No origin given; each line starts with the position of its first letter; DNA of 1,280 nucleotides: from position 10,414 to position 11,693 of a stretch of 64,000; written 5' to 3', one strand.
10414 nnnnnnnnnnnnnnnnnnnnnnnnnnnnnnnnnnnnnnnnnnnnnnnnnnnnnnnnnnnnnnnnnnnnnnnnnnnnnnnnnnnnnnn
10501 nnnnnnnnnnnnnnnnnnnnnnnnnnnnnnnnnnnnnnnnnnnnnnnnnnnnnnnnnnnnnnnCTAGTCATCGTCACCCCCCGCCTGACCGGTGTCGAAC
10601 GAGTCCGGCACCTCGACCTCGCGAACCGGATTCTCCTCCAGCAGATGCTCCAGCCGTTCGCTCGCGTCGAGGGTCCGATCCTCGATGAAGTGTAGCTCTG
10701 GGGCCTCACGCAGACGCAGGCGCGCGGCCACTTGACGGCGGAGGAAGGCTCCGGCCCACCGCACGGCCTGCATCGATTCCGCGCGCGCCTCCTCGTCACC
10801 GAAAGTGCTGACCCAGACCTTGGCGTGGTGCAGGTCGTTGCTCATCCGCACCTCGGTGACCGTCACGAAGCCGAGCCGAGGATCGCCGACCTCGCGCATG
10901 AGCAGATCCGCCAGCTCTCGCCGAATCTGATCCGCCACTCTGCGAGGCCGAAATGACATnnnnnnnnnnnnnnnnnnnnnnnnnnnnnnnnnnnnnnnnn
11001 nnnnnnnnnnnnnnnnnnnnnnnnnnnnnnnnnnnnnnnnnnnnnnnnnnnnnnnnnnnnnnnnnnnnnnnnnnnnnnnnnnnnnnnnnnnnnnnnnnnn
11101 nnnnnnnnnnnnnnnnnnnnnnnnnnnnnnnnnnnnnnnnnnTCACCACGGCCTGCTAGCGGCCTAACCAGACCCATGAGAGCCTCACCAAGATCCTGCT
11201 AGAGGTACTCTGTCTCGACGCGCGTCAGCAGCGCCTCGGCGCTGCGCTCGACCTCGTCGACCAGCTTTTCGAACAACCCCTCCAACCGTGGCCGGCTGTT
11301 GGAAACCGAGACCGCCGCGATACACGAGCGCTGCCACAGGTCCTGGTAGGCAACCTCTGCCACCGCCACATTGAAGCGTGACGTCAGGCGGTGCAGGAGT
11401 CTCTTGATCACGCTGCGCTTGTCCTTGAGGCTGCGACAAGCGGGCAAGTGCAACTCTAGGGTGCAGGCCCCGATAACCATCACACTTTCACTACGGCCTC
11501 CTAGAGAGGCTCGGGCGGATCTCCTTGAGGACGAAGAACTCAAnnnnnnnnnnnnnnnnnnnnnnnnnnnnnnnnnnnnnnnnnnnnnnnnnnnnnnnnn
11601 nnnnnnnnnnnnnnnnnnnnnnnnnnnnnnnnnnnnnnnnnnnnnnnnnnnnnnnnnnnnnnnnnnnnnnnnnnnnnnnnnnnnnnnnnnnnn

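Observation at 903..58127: Novel CTAG-terminated MITE-like repeat family (at least 8 copies in 64 kb)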

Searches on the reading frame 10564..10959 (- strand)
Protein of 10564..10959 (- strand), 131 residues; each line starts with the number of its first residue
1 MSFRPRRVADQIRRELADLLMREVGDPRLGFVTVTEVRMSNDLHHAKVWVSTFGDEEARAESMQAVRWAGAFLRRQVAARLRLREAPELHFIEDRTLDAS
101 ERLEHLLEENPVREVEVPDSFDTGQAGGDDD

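Call 36: search_protein_families(library=pfam, proteins=[window:10564-10959:-], max_evalue=0.001)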
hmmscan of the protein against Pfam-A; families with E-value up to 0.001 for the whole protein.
window:10564-10959:- (131 aa): 1 family
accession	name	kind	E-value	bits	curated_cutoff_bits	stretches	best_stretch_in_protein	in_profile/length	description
PF02033.23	RBFA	-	1.9e-32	112.1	34.7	1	4-107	1-105/105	Ribosome-binding factor A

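Call 55: find_encoding_contigs(protein=window:10564-10959:-, flank=3000, max_places=10)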
Protein window:10564-10959:- (131 aa): no gene with exactly this product is on record in the collection.

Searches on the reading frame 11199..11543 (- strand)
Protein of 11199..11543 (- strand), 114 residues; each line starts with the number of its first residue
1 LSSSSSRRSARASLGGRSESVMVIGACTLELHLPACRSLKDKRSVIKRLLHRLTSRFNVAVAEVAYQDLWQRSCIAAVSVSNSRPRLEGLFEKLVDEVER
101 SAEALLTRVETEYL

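Call 36: search_protein_families(library=pfam, proteins=[window:11199-11543:-], max_evalue=0.001)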
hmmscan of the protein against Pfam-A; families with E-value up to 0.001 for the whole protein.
window:11199-11543:- (114 aa): 1 family
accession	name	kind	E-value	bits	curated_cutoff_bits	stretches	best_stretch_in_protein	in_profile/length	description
PF04456.17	DUF503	-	1.9e-28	98.5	22.4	1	24-110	1-87/88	Protein of unknown function (DUF503)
